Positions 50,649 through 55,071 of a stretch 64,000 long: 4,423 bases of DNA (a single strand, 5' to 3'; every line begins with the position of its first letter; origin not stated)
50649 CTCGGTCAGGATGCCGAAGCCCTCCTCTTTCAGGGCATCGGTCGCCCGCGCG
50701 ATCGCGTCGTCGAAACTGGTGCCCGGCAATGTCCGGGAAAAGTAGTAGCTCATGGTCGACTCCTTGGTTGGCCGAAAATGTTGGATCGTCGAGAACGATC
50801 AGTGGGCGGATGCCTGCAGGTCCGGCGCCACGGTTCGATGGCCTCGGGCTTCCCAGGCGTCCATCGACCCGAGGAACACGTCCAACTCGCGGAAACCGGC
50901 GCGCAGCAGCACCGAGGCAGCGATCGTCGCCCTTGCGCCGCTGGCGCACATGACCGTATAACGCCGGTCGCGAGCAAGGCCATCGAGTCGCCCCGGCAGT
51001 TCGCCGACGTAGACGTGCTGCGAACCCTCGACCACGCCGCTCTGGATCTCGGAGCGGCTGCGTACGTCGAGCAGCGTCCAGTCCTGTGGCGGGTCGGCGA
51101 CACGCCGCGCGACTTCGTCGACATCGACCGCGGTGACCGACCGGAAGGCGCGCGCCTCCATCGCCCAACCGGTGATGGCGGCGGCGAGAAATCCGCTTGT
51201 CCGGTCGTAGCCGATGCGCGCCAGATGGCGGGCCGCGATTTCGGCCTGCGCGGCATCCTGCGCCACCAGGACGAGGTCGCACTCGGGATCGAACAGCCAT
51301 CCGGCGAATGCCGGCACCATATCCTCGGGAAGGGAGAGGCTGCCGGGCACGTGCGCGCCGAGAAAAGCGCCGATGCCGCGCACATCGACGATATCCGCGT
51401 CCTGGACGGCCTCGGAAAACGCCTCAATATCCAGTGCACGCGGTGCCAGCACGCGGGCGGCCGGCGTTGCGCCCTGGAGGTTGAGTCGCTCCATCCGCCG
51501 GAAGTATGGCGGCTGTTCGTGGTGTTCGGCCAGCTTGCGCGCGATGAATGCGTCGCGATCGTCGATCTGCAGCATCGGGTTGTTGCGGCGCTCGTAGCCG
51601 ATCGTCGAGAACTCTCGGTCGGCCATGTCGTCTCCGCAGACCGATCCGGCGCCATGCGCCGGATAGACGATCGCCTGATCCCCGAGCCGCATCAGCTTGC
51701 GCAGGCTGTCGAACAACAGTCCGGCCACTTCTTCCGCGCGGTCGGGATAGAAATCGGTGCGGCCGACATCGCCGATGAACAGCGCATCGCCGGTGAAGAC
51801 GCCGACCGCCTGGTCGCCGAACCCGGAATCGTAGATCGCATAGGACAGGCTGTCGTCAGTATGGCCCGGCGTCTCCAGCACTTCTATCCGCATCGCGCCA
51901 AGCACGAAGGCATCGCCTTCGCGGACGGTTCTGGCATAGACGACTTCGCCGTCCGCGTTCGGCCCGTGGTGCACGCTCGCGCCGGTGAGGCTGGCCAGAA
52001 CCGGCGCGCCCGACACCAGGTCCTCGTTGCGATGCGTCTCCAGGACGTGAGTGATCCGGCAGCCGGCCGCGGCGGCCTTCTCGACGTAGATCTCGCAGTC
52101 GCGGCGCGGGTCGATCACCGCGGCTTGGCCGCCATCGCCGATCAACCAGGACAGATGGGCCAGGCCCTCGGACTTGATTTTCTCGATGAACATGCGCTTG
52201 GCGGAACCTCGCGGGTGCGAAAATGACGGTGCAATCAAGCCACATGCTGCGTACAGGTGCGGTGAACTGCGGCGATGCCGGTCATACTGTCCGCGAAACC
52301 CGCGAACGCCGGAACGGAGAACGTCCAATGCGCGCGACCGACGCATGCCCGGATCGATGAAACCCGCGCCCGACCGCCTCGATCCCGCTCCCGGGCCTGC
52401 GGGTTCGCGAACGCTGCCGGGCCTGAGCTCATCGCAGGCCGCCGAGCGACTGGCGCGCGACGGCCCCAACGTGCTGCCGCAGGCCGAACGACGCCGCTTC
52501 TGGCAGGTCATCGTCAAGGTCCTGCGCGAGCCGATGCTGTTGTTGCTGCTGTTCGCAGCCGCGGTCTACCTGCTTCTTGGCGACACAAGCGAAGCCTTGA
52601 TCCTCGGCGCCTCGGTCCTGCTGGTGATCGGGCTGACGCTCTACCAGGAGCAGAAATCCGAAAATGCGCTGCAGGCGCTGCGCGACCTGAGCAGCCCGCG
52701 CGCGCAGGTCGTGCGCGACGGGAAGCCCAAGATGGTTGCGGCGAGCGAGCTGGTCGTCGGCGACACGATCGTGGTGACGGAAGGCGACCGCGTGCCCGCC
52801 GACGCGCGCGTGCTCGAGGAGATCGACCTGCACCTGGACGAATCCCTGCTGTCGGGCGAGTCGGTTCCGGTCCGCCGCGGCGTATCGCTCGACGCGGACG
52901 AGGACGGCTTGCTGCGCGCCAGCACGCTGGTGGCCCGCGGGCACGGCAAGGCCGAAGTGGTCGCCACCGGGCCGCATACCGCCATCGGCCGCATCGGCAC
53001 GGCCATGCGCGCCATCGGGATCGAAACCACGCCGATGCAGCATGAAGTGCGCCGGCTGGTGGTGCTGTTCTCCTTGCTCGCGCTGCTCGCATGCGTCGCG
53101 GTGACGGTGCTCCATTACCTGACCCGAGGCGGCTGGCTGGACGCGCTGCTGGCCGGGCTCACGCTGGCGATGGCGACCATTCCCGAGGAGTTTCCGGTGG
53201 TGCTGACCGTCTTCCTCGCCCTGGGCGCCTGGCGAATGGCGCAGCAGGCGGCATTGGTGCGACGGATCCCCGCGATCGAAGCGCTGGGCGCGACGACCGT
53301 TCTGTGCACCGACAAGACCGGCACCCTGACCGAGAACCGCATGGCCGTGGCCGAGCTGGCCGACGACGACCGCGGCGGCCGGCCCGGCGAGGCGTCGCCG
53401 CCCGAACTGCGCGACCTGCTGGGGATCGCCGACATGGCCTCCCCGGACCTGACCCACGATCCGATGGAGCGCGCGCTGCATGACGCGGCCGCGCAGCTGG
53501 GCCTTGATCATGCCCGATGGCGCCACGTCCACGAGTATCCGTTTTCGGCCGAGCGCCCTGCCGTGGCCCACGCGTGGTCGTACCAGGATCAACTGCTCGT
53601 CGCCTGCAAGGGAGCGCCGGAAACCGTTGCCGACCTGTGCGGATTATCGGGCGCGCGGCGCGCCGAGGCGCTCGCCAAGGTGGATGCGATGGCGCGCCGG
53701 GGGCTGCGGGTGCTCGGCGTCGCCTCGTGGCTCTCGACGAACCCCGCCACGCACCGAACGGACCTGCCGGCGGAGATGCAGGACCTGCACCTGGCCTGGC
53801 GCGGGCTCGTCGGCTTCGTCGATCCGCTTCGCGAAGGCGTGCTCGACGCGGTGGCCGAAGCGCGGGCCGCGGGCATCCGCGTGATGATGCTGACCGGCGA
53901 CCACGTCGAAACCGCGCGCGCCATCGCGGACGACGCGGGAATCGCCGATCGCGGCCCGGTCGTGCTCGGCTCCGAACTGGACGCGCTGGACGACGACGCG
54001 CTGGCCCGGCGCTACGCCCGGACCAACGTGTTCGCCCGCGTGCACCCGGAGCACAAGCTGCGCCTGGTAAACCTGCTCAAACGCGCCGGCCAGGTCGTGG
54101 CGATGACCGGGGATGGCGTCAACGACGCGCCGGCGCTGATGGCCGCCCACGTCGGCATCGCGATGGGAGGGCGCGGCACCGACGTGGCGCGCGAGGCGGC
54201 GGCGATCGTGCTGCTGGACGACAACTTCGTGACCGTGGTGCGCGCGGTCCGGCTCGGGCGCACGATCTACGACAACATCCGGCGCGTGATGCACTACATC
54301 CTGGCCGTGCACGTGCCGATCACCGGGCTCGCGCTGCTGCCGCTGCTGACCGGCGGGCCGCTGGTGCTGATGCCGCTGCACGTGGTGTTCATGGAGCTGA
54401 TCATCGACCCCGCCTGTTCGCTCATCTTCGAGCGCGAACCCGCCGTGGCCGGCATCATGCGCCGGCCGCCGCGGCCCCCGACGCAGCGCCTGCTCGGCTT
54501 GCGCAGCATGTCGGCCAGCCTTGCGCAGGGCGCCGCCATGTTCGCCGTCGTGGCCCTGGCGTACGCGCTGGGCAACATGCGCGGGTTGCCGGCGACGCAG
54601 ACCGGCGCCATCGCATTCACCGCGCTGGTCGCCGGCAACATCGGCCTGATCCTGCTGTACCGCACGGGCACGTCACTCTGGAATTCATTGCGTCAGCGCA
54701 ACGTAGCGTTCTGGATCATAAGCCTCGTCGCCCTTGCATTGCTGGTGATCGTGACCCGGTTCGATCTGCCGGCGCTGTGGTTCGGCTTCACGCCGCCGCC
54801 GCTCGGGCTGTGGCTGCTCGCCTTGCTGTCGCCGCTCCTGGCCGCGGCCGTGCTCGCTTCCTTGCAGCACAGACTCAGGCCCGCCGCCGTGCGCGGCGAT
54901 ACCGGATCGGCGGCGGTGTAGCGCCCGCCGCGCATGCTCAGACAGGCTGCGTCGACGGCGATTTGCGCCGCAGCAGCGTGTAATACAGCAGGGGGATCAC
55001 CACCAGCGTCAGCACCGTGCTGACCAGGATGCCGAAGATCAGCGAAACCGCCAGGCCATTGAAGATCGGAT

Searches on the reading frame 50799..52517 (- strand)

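Call 76: search_protein_families(library=pfam, proteins=[window:50799-52517:-], max_evalue=0.0001)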
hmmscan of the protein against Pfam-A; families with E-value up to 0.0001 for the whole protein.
window:50799-52517:- (572 aa): 2 families
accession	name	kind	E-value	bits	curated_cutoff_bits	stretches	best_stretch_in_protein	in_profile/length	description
PF00581.25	Rhodanese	-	3e-17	63.4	22.2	1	466-557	2-101/102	Rhodanese-like domain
PF00753.33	Lactamase_B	-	1.4e-11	45.1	22.7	1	119-288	4-196/196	Metallo-beta-lactamase superfamily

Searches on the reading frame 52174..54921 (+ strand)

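Call 76: search_protein_families(library=pfam, proteins=[window:52174-54921:+], max_evalue=0.0001)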
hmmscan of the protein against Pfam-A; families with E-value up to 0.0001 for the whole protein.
window:52174-54921:+ (915 aa): 5 families
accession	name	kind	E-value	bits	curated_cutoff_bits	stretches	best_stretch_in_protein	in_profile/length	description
PF00122.25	E1-E2_ATPase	-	3.6e-43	147.6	28.1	1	172-358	2-181/181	E1-E2 ATPase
PF00689.26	Cation_ATPase_C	-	1.1e-24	87.6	27.3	1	729-893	1-168/175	Cation transporting ATPase, C-terminus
PF00702.32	Hydrolase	-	4.2e-19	70.1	26.4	1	376-658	3-190/191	haloacid dehalogenase-like hydrolase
PF00690.31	Cation_ATPase_N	-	3e-13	49.6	20.4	1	83-131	20-68/69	Cation transporter/ATPase, N-terminus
PF12710.13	HAD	-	1.8e-05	25.7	27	1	552-655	86-188/189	haloacid dehalogenase-like hydrolase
